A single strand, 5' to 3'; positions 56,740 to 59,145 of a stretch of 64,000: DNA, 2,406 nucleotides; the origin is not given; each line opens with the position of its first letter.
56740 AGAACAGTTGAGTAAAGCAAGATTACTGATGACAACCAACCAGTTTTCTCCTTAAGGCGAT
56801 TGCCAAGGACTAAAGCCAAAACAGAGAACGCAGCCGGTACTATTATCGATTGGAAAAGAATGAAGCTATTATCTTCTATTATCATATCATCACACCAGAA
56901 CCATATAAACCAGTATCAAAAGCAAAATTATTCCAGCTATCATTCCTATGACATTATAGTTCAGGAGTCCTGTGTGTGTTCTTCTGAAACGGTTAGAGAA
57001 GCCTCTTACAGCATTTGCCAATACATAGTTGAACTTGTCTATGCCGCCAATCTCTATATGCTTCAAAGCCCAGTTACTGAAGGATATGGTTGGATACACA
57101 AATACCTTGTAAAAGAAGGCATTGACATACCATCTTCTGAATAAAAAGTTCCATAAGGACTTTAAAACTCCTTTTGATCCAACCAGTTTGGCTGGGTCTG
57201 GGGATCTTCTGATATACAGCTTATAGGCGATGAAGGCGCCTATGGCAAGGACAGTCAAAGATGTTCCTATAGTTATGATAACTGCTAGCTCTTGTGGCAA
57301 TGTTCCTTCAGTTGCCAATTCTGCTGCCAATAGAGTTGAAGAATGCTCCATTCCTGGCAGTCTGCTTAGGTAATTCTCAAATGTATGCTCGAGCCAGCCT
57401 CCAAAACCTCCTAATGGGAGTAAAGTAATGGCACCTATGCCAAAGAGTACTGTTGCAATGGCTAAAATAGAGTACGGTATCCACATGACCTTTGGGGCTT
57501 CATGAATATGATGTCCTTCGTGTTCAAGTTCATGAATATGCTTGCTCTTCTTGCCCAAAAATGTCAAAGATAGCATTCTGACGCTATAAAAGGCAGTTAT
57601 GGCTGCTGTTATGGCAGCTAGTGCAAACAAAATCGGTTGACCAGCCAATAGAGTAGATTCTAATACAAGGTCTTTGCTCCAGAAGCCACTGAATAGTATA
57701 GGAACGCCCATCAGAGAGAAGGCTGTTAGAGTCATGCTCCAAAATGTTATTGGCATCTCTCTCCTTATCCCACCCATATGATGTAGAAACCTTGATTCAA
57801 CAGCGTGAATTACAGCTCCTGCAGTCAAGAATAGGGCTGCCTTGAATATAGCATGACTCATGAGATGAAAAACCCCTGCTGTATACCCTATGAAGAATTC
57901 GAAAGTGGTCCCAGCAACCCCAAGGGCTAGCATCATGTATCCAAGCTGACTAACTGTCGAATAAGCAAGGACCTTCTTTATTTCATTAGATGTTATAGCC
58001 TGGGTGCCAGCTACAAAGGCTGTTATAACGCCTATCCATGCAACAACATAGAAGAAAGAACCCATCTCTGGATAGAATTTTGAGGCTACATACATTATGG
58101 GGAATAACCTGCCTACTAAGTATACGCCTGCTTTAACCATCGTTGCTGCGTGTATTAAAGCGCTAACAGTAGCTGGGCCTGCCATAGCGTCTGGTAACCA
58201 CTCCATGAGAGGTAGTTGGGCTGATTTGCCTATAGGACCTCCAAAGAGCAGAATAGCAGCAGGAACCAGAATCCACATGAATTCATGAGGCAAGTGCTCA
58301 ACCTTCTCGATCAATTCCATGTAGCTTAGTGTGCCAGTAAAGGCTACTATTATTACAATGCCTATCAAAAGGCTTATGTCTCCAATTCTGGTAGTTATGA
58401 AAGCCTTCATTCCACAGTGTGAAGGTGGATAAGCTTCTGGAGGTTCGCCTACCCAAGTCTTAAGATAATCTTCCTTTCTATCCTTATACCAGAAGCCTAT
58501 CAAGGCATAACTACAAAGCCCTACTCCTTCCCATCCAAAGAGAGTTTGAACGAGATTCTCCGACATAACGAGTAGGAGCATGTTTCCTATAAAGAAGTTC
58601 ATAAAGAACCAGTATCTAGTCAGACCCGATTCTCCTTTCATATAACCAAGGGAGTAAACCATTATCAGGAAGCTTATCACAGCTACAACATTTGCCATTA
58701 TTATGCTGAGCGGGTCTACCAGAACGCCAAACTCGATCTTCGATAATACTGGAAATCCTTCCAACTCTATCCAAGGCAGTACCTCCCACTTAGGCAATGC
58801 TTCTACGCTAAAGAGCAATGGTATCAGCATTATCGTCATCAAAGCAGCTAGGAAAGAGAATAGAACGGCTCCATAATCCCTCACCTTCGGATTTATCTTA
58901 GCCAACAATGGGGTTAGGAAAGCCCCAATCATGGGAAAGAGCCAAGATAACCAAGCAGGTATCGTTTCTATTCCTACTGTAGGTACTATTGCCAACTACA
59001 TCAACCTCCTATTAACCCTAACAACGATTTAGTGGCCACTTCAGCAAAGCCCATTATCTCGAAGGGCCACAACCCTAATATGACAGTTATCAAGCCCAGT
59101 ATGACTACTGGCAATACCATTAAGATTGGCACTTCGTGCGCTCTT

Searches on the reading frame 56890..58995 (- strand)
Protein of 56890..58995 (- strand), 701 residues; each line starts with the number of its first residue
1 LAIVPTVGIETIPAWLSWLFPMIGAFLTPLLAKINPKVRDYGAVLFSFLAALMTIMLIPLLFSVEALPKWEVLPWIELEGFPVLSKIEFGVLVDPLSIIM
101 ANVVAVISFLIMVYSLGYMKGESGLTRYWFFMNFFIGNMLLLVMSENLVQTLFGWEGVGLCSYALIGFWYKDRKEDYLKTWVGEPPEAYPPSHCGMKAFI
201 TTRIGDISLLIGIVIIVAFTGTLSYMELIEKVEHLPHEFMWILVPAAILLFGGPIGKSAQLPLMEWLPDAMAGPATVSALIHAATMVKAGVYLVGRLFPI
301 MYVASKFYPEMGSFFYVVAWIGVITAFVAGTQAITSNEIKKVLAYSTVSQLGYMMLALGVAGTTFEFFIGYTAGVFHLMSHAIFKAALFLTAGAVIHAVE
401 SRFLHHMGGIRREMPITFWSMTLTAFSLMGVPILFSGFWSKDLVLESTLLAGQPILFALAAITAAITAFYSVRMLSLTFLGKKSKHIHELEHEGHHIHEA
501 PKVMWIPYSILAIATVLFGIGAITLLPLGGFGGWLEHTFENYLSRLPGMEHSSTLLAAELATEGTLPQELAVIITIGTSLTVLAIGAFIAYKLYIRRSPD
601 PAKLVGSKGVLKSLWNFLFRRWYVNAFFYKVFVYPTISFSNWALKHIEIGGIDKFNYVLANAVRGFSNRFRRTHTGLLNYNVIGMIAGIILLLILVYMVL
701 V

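Call 62: search_protein_families(library=pfam, proteins=[window:56890-58995:-], max_evalue=0.00001)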
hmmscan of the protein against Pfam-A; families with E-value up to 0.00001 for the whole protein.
window:56890-58995:- (701 aa): 2 families
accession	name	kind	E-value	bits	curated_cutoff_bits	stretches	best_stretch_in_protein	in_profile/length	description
PF00361.26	Proton_antipo_M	-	3.7e-63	213.9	21.5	1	145-467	1-294/294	NADH:quinone oxidoreductase/Mrp antiporter, TM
PF00662.26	Proton_antipo_N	-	1.8e-14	53.8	24.5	1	86-128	8-50/51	NADH-Ubiquinone oxidoreductase (complex I), chain 5 N-terminus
